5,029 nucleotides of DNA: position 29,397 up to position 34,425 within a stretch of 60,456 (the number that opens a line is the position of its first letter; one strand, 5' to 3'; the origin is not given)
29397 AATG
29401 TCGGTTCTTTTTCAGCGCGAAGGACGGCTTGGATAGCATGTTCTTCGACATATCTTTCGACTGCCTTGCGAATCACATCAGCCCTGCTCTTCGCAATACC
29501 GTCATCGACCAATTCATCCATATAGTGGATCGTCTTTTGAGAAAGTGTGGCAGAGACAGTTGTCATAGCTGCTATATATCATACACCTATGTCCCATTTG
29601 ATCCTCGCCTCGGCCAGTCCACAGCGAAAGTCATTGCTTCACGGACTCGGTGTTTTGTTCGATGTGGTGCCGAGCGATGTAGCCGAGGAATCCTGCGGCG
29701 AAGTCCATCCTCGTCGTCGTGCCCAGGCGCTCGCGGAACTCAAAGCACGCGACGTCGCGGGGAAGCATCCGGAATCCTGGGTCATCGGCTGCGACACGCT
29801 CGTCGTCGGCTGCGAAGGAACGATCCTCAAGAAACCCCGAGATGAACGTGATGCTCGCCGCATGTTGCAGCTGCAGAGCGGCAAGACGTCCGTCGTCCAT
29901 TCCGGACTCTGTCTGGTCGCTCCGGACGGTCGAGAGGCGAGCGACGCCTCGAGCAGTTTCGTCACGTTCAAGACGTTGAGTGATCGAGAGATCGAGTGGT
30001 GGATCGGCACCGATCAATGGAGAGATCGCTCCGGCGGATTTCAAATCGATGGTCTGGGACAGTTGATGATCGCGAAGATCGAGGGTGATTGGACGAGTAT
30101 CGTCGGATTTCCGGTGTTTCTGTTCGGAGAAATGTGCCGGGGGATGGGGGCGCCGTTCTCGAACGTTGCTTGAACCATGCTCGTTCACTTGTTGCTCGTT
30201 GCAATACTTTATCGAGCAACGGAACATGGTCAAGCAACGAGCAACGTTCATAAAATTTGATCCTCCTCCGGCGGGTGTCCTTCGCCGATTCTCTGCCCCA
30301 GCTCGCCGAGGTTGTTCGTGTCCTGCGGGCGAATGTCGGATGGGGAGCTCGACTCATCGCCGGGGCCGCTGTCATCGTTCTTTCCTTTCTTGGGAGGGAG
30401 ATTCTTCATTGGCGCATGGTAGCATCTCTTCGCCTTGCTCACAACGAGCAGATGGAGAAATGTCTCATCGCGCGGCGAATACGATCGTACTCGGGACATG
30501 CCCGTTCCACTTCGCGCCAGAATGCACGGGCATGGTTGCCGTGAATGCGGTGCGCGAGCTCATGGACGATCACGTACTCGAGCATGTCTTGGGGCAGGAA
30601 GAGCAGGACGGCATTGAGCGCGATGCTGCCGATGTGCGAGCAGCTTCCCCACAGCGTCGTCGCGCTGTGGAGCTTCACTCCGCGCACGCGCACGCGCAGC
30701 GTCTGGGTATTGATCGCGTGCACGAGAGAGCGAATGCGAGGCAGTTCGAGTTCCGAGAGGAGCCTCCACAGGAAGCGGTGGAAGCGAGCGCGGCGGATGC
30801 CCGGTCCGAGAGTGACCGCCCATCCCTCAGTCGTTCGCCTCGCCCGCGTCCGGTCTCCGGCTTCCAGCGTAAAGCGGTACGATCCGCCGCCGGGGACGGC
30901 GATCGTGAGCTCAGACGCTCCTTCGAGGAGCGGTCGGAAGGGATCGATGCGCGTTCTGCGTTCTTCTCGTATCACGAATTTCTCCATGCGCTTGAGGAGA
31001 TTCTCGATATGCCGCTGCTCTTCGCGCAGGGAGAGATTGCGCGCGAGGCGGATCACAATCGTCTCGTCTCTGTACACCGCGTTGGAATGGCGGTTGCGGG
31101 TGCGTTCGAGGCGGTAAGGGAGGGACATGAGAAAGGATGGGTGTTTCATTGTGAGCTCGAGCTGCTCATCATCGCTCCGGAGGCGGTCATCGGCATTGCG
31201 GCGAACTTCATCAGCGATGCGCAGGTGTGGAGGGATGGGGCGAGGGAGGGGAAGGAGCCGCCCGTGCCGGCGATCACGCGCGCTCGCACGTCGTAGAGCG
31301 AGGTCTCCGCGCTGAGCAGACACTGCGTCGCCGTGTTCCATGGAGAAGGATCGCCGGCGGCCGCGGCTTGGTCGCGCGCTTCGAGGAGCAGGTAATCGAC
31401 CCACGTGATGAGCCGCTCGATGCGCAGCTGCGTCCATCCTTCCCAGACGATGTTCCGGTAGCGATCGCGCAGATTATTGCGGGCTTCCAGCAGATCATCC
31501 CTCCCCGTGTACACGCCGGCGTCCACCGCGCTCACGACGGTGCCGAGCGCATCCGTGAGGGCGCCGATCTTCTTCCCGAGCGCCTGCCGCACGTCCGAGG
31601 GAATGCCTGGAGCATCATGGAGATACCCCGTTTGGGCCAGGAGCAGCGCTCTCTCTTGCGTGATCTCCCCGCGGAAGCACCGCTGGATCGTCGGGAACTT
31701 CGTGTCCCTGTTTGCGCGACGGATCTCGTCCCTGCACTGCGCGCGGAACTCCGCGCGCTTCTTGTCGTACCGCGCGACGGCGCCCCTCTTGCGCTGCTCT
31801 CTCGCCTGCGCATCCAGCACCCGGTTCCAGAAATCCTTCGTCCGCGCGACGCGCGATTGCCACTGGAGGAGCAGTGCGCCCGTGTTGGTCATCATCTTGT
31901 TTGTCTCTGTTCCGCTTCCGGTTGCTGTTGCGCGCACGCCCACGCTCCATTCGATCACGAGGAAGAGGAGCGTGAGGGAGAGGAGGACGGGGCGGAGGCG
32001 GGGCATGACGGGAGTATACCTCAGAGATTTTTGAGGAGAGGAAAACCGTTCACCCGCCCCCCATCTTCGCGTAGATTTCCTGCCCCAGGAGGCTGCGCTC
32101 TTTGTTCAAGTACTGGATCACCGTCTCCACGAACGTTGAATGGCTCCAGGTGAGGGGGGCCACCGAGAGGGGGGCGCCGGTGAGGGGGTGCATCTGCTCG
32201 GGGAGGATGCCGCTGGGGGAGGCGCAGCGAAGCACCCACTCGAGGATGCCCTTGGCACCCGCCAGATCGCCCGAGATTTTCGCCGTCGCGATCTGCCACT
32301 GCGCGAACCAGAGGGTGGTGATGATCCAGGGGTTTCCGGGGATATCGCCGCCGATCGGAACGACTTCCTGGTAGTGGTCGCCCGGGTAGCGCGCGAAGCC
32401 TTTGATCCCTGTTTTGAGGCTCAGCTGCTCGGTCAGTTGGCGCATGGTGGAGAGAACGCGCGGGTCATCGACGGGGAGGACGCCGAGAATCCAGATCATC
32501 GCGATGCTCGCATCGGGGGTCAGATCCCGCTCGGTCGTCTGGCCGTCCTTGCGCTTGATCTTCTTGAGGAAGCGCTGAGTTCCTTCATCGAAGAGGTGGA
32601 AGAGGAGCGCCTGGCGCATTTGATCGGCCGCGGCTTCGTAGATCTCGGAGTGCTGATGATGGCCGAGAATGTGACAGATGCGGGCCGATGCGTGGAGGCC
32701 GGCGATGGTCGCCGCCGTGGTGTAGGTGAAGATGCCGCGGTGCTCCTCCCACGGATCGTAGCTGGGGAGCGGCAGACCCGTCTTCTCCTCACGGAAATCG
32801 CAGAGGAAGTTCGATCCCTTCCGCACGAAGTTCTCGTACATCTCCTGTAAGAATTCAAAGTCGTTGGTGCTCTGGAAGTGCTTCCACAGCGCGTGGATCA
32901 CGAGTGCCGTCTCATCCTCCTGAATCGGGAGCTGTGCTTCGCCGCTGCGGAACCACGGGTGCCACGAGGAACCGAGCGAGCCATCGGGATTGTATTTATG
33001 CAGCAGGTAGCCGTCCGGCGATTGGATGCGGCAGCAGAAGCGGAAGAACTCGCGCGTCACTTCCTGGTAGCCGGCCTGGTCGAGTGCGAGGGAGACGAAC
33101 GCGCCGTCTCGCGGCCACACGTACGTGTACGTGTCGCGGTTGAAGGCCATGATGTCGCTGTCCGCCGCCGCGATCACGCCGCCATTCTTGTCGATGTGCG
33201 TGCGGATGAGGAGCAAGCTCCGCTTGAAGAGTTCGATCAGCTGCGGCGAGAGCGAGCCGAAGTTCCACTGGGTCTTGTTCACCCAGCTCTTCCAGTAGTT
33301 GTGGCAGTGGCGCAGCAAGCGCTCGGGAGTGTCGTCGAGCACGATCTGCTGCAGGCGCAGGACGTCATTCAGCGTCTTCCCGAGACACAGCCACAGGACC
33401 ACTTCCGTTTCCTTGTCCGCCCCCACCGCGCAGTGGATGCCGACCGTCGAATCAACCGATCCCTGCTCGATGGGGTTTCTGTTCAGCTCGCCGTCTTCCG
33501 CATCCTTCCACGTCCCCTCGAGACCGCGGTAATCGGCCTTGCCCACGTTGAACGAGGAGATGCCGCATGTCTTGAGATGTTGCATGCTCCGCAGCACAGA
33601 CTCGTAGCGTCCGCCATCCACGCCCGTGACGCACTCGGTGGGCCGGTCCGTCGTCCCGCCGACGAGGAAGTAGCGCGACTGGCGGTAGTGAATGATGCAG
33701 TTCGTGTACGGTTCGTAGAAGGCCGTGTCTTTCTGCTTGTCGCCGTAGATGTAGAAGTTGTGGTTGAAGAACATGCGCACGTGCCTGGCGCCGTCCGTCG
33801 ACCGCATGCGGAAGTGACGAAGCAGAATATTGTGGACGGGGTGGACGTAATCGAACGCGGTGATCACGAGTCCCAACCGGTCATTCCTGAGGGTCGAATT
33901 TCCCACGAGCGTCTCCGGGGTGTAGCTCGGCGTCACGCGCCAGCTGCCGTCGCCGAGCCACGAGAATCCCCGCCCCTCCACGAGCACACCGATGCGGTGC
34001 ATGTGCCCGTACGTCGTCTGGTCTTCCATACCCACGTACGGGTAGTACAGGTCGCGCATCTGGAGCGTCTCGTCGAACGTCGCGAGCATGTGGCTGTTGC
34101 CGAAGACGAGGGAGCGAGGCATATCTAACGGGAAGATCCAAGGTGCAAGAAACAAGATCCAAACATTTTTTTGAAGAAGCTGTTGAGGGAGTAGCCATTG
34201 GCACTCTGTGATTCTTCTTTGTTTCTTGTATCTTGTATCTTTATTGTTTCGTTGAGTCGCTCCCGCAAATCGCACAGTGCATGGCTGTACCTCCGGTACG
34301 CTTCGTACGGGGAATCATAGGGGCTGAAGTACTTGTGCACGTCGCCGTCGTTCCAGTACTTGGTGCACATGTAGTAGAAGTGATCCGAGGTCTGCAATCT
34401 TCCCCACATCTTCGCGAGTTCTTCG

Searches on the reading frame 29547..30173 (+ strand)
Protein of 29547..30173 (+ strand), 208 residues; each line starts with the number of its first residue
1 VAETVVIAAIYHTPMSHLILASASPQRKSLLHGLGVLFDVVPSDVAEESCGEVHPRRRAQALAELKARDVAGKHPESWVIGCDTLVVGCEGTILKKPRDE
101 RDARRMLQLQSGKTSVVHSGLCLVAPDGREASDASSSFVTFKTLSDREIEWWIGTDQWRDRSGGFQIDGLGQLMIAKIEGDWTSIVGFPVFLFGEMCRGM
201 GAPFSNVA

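Call 25: search_protein_families(library=pfam, proteins=[window:29547-30173:+], max_evalue=0.001)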
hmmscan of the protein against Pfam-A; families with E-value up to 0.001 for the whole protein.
window:29547-30173:+ (208 aa): 1 family
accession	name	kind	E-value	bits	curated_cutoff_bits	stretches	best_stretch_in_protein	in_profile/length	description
PF02545.19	Maf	-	5.3e-49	166.9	27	1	17-198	1-185/187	Maf-like protein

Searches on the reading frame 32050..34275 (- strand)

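Call 75: search_protein_families(library=pfam, proteins=[window:32050-34275:-], max_evalue=0.001)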
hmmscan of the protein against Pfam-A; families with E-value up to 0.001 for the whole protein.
window:32050-34275:- (741 aa): 2 families
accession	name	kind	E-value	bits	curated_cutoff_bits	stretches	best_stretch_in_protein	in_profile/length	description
PF00723.27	Glyco_hydro_15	-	5.1e-26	92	22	1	364-660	23-328/427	Glycosyl hydrolases family 15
PF22422.2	MGH1-like_GH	-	7.3e-09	36.1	27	1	383-510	1-120/356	Mannosylglycerate hydrolase MGH1-like glycoside hydrolase domain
